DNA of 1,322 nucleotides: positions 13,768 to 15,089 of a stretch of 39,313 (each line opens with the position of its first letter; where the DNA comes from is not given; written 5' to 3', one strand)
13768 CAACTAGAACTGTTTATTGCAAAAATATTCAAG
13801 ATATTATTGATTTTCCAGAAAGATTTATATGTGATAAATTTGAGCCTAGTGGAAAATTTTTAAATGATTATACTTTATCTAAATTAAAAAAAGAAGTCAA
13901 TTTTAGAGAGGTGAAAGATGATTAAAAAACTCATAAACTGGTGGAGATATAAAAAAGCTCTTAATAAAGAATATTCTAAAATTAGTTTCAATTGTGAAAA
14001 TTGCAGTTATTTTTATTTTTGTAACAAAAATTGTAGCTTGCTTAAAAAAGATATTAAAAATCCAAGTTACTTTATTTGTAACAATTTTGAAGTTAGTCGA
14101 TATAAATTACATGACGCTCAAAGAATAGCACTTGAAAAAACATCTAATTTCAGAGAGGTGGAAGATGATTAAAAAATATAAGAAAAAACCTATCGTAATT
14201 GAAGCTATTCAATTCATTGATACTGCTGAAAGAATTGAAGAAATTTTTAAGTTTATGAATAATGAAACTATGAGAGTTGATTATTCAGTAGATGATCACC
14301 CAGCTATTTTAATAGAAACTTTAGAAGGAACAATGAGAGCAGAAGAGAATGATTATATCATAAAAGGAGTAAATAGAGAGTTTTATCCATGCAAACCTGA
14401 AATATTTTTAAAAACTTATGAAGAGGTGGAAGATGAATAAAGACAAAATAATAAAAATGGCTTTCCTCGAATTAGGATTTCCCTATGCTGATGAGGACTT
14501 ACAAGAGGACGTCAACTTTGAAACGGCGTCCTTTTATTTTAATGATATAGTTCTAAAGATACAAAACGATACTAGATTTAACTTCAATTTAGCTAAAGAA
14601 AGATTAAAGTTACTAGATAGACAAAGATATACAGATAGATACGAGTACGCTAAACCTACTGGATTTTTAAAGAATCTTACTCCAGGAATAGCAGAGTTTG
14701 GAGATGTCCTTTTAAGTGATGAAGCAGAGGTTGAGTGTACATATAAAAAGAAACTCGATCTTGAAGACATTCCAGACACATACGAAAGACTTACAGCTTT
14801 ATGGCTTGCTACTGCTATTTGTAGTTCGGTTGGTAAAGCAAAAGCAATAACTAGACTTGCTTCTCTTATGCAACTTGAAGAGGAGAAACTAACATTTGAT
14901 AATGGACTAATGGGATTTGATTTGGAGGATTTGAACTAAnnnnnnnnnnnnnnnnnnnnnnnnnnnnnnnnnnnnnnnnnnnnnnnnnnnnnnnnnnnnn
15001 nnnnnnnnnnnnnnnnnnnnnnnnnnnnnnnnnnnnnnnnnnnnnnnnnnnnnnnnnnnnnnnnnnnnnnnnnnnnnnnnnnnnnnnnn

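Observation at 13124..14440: Tandem Cys4 zinc-ribbon paralogs whose conserved C-terminus (FREVEDD) is encoded by the next gene's RBS-start junction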

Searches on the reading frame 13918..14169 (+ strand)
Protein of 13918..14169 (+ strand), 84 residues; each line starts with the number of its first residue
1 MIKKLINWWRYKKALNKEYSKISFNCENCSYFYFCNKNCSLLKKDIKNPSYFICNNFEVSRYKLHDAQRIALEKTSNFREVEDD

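Call 6: search_protein_families(library=pfam, proteins=[window:13918-14169:+], max_evalue=1)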
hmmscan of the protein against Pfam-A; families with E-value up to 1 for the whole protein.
window:13918-14169:+ (84 aa): 0 families

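Call 8: search_protein_families(library=phrogs, proteins=[window:13918-14169:+], max_evalue=1)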
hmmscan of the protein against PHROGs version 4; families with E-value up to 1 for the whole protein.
window:13918-14169:+ (84 aa): 3 families
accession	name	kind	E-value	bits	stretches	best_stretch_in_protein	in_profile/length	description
phrog_6797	-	unknown function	0.023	15.9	1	14-56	47-90/107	-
phrog_1802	-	other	0.028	14.3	1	20-68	354-401/556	radical SAM domain-containing protein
phrog_19683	-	head and packaging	0.029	13.5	1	17-73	292-346/761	virion structural protein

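Call 68: predict_structure(alignment_id=A8)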
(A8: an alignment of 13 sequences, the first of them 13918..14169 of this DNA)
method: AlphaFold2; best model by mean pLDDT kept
length: 84 residues; sequences in the alignment: 13
mean_pLDDT: 61.7   pTM: 0.46
mean pLDDT of the five models: 61.7, 59.5, 59.0, 57.6, 52.3
residues with pLDDT >= 90: 0; 70-90: 30; 50-70: 34; < 50: 20
segments of 3 or more residues with pLDDT < 50: 31-36, 51-53, 82-84
pLDDT, mean of each block of 10 residues (from residue 1): 73 75 57 51 51 52 74 67 46
secondary structure, 60 per line:
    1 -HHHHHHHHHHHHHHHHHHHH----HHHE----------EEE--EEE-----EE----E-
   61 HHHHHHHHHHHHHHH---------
elements in order: H2-21 E40-42 E45-47 H61-75

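Call 70: search_protein_families(library=padloc, alignment_id=A8, max_evalue=1)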
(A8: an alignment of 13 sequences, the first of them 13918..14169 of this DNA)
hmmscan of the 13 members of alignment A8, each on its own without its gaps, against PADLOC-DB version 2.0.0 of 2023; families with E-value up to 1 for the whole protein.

A. member 1, window:13918-14169:+ (84 aa): 0 families

B. families by the number of members that match (of 13 scanned): 4 families
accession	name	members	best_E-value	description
PDLC04482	PDC-M16B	2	0.0011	-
PDLC04488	PDC-M16B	1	7.1e-05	-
PDLC03751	RT_UG14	1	0.0028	DRT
PDLC01802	CARF1--CARF_HEPN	1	0.068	-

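Call 71: search_protein_families(library=ncbifam, alignment_id=A8, max_evalue=1)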
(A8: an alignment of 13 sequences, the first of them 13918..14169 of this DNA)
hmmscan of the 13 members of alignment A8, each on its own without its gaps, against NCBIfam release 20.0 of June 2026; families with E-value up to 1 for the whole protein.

A. member 1, window:13918-14169:+ (84 aa): 1 family
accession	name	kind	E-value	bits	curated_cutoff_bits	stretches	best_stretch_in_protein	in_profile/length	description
TIGR04085.1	rSAM_more_4Fe4S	domain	0.0081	16.6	27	1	12-44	44-79/93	SPASM domain-containing protein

B. families by the number of members that match (of 13 scanned): 21 families
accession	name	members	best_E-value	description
TIGR04085.1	rSAM_more_4Fe4S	3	0.0023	SPASM domain-containing protein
NF033920.0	C39_PA2778_fam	2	0.00012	PA2778 family cysteine peptidase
NF008017.0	PRK10747.1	2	0.00013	protoheme IX biogenesis protein HemY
TIGR02917.1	PEP_TPR_lipo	2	0.00018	XrtA/PEP-CTERM system TPR-repeat protein PrsT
TIGR00540.1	TPR_hemY_coli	2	0.0002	heme biosynthesis-associated TPR protein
NF047507.1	TPR_BatC_Lepto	2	0.00052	TPR repeat-containing protein BatC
NF052400.1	M48_BAM_BepA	2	0.0024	beta-barrel assembly-enhancing protease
TIGR02521.1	type_IV_pilW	2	0.0029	type IV pilus biogenesis/stability protein PilW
NF040959.1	MamA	1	0.0028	magnetosome protein MamA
NF008520.0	PRK11447.1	1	0.0028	cellulose synthase complex outer membrane protein BcsC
TIGR03826.1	YvyF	1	0.009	TIGR03826 family flagellar region protein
NF047373.1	BB0259_flg_lyt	1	0.01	flagellar assembly lytic transglycosylase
TIGR01637.1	phage_arpU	1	0.017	ArpU family phage packaging/lysis transcriptional regulator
NF005526.0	PRK07179.1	1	0.021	alpha-hydroxyketone-type quorum-sensing autoinducer synthase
TIGR02552.1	LcrH_SycD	1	0.023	SycD/LcrH family type III secretion system chaperone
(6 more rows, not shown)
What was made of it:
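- Sub-threshold hits of 3 members to TIGR04085 SPASM (best E 0.0023; the window 84-aa copy scores 16.6 bits against a cut-off of 27) (call 71).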

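Call 72: fold_search(model_id=the predicted structure, library=viral)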
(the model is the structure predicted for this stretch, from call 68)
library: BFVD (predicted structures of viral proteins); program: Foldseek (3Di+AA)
matches with E <= 10: 28; with E <= 0.001: 0
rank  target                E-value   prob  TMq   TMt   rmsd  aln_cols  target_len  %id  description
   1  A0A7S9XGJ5            2.2e+00  0.18  0.45  0.33   6.7        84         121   10  Coil containing protein [Virus NIOZ-UU157]
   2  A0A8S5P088            2.9e+00  0.06  0.28  0.26  11.1        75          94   15  Uncharacterized protein [Siphoviridae sp. ctg2r17]
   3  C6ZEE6                2.9e+00  0.04  0.23  0.08  15.9        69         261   13  Polyprotein (Fragment) [Little cherry virus 1]
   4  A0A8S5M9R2            3.3e+00  0.02  0.22  0.14  11.2        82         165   13  Uncharacterized protein [Siphoviridae sp. ctv4j104]
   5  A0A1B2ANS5            3.7e+00  0.06  0.24  0.20  11.3        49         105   14  (no name in the UniProt tables at hand)
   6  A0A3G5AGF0            3.7e+00  0.02  0.21  0.14  16.5        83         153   17  Uncharacterized protein [Solumvirus sp.]
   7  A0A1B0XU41            3.7e+00  0.02  0.20  0.21  17.4        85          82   21  (no name in the UniProt tables at hand)
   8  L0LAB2                4.0e+00  0.04  0.28  0.27  11.1        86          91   12  Uncharacterized protein [Bacillus phage phiAGATE]
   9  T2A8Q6                4.3e+00  0.06  0.31  0.38  11.3        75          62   11  (no name in the UniProt tables at hand)
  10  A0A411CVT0            4.9e+00  0.04  0.21  0.21  11.7        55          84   11  (no name in the UniProt tables at hand)
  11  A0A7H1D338            5.5e+00  0.06  0.33  0.04   8.4        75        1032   16  Major core protein [Thrips tabaci associated reovirus 1]
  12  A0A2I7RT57            5.9e+00  0.04  0.28  0.26  10.4        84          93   10  (no name in the UniProt tables at hand)
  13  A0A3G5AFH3            6.3e+00  0.03  0.30  0.20  13.4        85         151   18  Uncharacterized protein [Satyrvirus sp.]
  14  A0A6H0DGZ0            6.8e+00  0.04  0.24  0.07  10.3        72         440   12  RNA-dependent RNA polymerase [Palmer virus]
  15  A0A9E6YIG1            6.8e+00  0.02  0.22  0.08  13.5        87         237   14  (no name in the UniProt tables at hand)
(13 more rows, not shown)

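Call 83: search_protein_families(library=pfam, alignment_id=A8, max_evalue=10)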
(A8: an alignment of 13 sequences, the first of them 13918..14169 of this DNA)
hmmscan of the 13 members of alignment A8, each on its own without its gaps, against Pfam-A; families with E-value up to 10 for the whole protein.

A. member 1, window:13918-14169:+ (84 aa): 1 family
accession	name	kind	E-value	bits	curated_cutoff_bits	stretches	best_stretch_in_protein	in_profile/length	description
PF01753.24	zf-MYND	-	1.3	9.6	22.7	1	24-40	12-28/39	MYND finger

B. families by the number of members that match (of 13 scanned): 26 families (the first 25 are shown)
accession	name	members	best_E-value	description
PF25412.1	zf-C2H2_ZNF592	3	0.012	ZNF592-like C2H2 zinc finger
PF01753.24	zf-MYND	3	0.35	MYND finger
PF14559.12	TPR_19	2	7e-08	Tetratricopeptide repeat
PF07719.23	TPR_2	2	1.3e-05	Tetratricopeptide repeat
PF22860.2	DUF7017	2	1.3e-05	Domain of unknown function (DUF7017)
PF00515.34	TPR_1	2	5.9e-05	Tetratricopeptide repeat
PF13181.12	TPR_8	2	0.00024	Tetratricopeptide repeat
PF13428.12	TPR_14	2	0.0003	Tetratricopeptide repeat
PF13432.12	TPR_16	2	0.00031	Tetratricopeptide repeat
PF23914.1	TPR_CcmH_CycH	2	0.001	Cytochrome c-type biogenesis protein H TPR domain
PF23354.1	TPR_NUP160_120_M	2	0.0018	NUP160/120 middle TPR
PF05843.20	Suf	2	0.0046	Suppressor of forked protein (Suf)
PF23601.1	DUF7140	2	0.14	Domain of unknown function (DUF7140)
PF12895.13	ANAPC3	1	0.0018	Anaphase-promoting complex, cyclosome, subunit 3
PF18285.6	LuxT_C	1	0.0037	Tetracycline repressor LuxT C-terminal domain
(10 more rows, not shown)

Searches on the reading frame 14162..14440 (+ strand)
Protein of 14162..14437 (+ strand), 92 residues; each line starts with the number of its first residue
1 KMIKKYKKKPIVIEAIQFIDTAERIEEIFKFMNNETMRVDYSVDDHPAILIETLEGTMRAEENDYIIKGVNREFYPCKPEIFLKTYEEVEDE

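Call 6: search_protein_families(library=pfam, proteins=[window:14162-14437:+], max_evalue=1)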
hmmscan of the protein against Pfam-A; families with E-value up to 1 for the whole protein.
window:14162-14437:+ (92 aa): 0 families

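Call 8: search_protein_families(library=phrogs, proteins=[window:14162-14437:+], max_evalue=1)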
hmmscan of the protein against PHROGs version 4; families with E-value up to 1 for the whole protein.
window:14162-14437:+ (92 aa): 12 families
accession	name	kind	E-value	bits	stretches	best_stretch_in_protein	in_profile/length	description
phrog_419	-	unknown function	1.5e-33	117.6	1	2-92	40-126/300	-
phrog_4502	-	unknown function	4.6e-21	76.7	1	4-91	2-88/190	-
phrog_1810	-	unknown function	4.3e-20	73.4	1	4-91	8-94/166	-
phrog_19511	-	unknown function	2.5e-10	41.5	1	4-91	2-90/155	-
phrog_4159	-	other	1.1e-07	32.4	1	4-89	2-83/270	nucleotide pyrophosphohydrolase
phrog_6363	-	unknown function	2e-05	26.1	1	5-88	3-98/99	-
phrog_33170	-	unknown function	0.00037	21.6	1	56-87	88-119/124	-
phrog_10664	-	unknown function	0.00041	21.3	1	14-87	5-74/83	-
phrog_36774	-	unknown function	0.0015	20.1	1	49-88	39-78/86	-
phrog_11352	-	unknown function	0.036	14.9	1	12-34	28-53/54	-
phrog_26463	-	unknown function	0.12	13.1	1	31-59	6-34/53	-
phrog_17841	-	unknown function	0.23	12.5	1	7-28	31-50/66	-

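Call 78: find_encoding_contigs(protein=window:14165-14440:+, flank=6000, max_places=10)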
Protein window:14165-14440:+ (91 aa): 24 contigs read that carry it; 10 places shown.
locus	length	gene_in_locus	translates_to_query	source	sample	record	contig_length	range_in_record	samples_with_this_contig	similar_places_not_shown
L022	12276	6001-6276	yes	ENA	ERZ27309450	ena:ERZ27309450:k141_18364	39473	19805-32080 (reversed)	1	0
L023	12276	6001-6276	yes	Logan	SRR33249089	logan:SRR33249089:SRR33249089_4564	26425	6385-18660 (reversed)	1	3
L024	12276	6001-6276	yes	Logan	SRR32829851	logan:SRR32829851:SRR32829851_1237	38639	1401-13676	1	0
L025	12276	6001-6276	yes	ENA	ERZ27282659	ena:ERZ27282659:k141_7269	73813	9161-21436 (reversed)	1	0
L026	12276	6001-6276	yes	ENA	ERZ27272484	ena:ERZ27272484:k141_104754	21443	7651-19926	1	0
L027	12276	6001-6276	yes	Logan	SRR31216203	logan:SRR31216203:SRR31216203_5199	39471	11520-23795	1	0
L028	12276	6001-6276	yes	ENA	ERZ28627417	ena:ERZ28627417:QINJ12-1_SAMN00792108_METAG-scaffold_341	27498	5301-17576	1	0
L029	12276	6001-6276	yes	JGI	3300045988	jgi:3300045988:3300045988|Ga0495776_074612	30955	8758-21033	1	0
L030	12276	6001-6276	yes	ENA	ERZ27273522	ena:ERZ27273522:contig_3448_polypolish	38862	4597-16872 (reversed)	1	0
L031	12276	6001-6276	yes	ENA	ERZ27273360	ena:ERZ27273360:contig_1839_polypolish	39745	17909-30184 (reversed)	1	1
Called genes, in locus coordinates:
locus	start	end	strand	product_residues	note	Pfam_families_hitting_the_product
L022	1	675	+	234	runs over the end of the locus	-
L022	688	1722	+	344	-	-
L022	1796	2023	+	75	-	-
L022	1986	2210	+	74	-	PF21825:Sequestin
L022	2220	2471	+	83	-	-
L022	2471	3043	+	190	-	PF08761:dUTPase_2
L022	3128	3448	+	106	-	-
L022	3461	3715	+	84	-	-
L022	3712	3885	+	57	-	-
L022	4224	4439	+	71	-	-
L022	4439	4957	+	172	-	-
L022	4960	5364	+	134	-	-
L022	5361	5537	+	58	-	-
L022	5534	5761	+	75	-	-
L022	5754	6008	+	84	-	-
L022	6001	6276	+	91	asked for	-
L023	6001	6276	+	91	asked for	-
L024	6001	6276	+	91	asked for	-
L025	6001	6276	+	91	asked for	-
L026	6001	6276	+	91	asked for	-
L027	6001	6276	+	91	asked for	-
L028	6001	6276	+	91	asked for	-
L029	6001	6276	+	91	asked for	-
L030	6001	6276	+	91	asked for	-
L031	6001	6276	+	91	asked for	-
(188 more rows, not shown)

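Call 95: find_homologous_proteins(query=A9, max_evalue=0.1)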
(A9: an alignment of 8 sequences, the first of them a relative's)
Query A9 (8 sequences) (79 aa, profile of the alignment): 11 proteins with E <= 0.1 among 729 candidates.
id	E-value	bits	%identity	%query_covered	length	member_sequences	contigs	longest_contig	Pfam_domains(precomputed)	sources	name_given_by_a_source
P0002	9.3e-29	117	31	53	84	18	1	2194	-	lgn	-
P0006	4.3e-25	105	40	25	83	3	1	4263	-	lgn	-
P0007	7.4e-24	101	32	28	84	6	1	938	-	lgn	-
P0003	4.5e-23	99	33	58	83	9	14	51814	-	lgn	-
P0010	5.1e-22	95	40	13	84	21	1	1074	-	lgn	-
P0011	1.5e-20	91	26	71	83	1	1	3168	-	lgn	-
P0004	8.1e-19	85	31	57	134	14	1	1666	-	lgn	-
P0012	2.3e-18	84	31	53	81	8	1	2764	-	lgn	-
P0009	4.8e-18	83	39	56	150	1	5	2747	PF14559.13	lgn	-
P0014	1.4e-16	78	97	100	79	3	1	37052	-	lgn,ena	-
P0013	1.6e-15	75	36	56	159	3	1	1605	PF14559.13,PF22860.3,PF07719.24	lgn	-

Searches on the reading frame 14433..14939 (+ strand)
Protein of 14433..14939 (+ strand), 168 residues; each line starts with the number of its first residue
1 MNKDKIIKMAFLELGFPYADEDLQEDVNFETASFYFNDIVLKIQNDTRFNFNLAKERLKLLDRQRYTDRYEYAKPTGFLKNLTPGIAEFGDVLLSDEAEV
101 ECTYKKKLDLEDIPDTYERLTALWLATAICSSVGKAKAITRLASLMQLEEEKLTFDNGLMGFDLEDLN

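Call 6: search_protein_families(library=pfam, proteins=[window:14433-14936:+], max_evalue=1)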
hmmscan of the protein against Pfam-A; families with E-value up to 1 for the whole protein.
window:14433-14936:+ (168 aa): 0 families

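Call 8: search_protein_families(library=phrogs, proteins=[window:14433-14936:+], max_evalue=1)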
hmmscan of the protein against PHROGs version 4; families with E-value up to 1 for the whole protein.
window:14433-14936:+ (168 aa): 1 family
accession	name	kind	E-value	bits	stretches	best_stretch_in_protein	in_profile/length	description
phrog_394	-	tail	6.9e-08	33.2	1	6-138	7-150/190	tail protein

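Call 77: find_related_loci(query=window:14433-14936:+, collection=viral_contigs, flank=6000)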
Query window:14433-14936:+ (168 aa) in viral_contigs; peptide patterns used: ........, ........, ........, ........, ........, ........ (x = any residue, [..] = any of these).
27 stretches matched a pattern; 1 encode a relative of the query (tblastn E <= 1e-3); 1 distinct loci.
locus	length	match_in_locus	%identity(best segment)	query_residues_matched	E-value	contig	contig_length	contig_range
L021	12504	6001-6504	99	1-168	5e-112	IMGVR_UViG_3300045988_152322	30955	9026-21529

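Call 79: find_encoding_contigs(protein=window:14433-14939:+, flank=6000, max_places=10)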
Protein window:14433-14939:+ (168 aa): 23 contigs read that carry it; 10 places shown.
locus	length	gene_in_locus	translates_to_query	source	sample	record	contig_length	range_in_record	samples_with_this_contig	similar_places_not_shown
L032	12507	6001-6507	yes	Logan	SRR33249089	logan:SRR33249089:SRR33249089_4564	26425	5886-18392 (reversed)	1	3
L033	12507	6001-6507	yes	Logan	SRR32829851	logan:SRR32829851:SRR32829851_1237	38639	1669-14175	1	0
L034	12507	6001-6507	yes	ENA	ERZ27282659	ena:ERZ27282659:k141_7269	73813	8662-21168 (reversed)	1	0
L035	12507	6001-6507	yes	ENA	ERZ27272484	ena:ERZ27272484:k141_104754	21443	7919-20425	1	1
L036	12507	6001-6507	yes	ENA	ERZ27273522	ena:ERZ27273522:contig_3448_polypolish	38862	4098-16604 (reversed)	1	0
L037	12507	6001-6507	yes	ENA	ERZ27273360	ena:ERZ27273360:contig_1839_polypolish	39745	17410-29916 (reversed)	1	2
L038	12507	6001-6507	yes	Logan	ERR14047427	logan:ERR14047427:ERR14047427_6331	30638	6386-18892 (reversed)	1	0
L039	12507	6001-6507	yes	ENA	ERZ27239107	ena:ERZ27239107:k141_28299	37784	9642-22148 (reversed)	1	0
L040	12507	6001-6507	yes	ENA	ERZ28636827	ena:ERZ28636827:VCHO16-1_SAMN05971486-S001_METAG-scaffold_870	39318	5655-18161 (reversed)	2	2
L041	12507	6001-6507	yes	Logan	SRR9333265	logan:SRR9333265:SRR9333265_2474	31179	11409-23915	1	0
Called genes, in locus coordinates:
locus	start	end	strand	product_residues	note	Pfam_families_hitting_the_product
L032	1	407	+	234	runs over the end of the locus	-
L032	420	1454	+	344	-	-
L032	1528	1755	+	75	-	-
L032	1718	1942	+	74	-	PF21825:Sequestin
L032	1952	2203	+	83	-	-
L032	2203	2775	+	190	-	PF08761:dUTPase_2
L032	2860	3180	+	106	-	-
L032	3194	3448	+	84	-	-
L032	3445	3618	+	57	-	-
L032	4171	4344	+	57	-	-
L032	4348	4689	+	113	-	-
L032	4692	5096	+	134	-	-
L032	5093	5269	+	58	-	-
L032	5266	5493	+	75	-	-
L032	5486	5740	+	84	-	-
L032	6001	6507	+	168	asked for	-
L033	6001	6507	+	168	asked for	-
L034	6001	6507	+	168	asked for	-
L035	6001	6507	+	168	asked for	-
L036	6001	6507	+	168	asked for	-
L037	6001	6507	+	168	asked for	-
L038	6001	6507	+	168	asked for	-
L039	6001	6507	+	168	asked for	-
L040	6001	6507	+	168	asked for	-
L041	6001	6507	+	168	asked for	-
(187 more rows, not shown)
